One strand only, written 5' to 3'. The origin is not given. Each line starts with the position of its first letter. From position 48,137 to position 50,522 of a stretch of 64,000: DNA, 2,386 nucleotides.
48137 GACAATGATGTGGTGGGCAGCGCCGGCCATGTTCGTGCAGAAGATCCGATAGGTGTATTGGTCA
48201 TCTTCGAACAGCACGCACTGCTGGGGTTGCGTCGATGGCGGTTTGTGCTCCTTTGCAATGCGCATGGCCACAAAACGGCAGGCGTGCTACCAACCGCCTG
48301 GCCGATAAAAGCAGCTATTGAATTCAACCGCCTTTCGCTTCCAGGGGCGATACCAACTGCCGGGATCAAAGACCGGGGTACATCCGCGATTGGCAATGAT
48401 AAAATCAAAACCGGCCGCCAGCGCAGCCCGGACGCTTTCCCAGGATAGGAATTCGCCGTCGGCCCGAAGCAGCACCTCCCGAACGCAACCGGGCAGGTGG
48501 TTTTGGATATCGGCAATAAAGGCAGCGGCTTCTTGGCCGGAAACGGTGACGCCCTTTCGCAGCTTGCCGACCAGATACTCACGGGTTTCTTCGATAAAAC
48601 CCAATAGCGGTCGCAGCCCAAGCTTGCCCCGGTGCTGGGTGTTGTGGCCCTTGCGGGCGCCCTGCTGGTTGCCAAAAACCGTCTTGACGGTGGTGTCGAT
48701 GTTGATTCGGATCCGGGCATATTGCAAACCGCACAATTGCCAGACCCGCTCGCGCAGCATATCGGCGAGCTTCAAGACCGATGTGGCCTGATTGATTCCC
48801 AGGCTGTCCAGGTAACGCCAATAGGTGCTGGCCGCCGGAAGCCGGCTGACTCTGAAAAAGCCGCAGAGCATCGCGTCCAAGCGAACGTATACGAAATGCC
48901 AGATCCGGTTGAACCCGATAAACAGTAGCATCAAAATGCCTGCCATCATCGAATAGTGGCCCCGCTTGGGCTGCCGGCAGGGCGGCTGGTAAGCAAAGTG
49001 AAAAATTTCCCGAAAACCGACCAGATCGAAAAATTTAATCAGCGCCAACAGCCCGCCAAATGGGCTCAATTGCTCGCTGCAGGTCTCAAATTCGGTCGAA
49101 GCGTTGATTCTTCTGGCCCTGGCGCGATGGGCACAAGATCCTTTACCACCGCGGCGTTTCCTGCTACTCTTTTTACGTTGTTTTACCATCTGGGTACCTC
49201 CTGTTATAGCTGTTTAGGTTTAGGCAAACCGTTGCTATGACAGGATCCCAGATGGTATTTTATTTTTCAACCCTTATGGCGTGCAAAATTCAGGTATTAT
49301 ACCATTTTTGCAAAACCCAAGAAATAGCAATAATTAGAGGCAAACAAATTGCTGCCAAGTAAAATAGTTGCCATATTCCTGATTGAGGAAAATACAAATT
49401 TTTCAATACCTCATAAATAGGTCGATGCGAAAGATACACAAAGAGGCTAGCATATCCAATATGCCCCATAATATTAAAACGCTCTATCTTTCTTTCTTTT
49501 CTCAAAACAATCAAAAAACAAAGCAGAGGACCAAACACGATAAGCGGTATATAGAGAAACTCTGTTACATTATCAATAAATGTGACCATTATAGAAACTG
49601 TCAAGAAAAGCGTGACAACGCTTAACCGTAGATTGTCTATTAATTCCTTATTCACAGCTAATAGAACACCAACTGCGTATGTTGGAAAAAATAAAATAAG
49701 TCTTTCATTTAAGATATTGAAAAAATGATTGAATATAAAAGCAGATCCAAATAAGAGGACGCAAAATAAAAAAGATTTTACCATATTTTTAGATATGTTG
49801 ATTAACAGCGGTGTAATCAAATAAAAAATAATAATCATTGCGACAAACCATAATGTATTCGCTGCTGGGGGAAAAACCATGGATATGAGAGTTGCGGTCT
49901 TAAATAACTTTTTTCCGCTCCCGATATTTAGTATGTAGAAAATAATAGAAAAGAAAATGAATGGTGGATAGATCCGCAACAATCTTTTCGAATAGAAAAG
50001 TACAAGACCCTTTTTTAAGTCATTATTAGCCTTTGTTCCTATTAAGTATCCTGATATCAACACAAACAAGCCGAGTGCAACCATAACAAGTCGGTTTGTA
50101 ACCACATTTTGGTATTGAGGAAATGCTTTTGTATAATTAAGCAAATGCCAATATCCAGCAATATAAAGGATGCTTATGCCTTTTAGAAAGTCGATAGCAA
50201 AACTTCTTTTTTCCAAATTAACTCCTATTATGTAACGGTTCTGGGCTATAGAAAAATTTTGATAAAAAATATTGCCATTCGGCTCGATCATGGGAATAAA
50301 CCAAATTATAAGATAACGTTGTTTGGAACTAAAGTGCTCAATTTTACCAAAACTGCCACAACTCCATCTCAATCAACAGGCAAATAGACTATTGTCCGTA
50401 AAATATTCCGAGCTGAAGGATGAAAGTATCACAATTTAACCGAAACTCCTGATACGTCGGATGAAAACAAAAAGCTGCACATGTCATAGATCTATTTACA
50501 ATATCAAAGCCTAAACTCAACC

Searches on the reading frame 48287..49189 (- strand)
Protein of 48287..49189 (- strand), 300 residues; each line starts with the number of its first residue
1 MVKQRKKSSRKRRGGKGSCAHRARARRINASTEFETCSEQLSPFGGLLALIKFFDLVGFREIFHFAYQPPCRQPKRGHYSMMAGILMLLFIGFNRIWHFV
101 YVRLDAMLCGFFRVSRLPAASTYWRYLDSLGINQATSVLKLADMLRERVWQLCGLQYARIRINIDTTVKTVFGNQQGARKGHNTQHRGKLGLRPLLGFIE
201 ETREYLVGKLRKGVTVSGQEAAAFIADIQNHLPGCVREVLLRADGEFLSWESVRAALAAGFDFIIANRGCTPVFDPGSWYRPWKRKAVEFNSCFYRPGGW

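Call 77: search_protein_families(library=pfam, proteins=[window:48287-49189:-], max_evalue=0.00001)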
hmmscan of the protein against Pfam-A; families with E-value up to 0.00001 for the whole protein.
window:48287-49189:- (300 aa): 1 family
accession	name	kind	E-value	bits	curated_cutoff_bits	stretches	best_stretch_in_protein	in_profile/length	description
PF13701.12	DDE_Tnp_1_4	-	9.6e-15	54.2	34.7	1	39-266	16-245/435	Transposase DDE domain group 1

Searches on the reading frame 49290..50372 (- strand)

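Call 77: search_protein_families(library=pfam, proteins=[window:49290-50372:-], max_evalue=0.00001)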
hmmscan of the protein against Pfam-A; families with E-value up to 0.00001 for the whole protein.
window:49290-50372:- (360 aa): 1 family
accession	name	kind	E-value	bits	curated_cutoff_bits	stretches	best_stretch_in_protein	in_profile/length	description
PF01757.29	Acyl_transf_3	-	2.4e-32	112.7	31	1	59-354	3-324/326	Acyltransferase domain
